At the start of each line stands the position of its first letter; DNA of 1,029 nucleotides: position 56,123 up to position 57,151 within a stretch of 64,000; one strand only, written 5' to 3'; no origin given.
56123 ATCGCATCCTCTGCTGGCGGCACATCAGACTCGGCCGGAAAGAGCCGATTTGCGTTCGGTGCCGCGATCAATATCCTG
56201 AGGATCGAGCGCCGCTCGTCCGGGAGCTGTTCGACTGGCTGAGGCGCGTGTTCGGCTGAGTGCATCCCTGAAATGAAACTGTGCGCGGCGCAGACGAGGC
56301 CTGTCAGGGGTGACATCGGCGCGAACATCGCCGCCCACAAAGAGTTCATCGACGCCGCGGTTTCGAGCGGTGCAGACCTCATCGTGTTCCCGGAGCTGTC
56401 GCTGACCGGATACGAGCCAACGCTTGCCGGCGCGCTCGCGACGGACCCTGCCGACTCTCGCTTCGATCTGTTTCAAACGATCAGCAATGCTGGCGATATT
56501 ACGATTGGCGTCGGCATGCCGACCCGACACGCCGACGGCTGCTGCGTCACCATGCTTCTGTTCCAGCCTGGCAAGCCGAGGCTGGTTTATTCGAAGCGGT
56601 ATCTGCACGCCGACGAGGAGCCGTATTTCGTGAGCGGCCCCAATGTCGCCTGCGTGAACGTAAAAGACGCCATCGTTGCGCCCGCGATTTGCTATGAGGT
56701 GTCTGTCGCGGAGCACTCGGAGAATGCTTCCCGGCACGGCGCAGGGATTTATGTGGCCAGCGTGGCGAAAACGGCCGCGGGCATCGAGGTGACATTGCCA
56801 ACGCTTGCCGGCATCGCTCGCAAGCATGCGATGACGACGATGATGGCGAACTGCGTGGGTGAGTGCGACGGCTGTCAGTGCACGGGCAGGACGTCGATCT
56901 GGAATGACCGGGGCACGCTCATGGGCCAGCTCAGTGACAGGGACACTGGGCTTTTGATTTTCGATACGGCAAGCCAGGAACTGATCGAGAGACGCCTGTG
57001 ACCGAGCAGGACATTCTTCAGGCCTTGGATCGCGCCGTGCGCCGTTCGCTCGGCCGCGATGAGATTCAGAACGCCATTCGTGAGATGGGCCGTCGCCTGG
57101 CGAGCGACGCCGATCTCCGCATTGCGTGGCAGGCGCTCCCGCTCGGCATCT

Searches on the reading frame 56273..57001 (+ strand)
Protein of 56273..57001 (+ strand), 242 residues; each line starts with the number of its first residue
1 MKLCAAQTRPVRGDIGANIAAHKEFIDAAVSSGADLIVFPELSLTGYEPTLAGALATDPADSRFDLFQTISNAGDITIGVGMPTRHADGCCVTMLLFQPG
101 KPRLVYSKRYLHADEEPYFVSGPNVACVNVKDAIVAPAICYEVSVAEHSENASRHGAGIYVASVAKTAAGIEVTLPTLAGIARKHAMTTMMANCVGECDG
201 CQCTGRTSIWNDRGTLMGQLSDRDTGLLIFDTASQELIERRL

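Call 77: search_protein_families(library=ncbifam, proteins=[window:56273-57001:+], max_evalue=0.001)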
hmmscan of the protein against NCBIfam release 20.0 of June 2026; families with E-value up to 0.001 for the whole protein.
window:56273-57001:+ (242 aa): 7 families
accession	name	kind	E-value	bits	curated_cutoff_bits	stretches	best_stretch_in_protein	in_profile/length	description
NF010588.0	PRK13981.1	equivalog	8.7e-17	60.7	479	1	1-233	5-245/546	NAD+ synthase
NF007757.0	PRK10438.1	equivalog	3e-11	43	249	1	11-222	14-222/256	amidohydrolase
TIGR00546.1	lnt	equivalog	4.1e-08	32.8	132.9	0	113-161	296-345/395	apolipoprotein N-acyltransferase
NF002730.0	PRK02628.1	equivalog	1.1e-07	30.4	473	1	3-118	15-132/677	NAD(+) synthase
NF040852.1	nitrile_Arch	equivalog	1.9e-05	24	500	1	1-222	1-225/262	nitrilase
NF033621.1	de_GSH_amidase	exception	0.00011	21.6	355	1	11-225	9-229/260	deaminated glutathione amidase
NF009803.0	PRK13287.1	equivalog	0.00048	19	406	1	30-222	49-247/333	formamidase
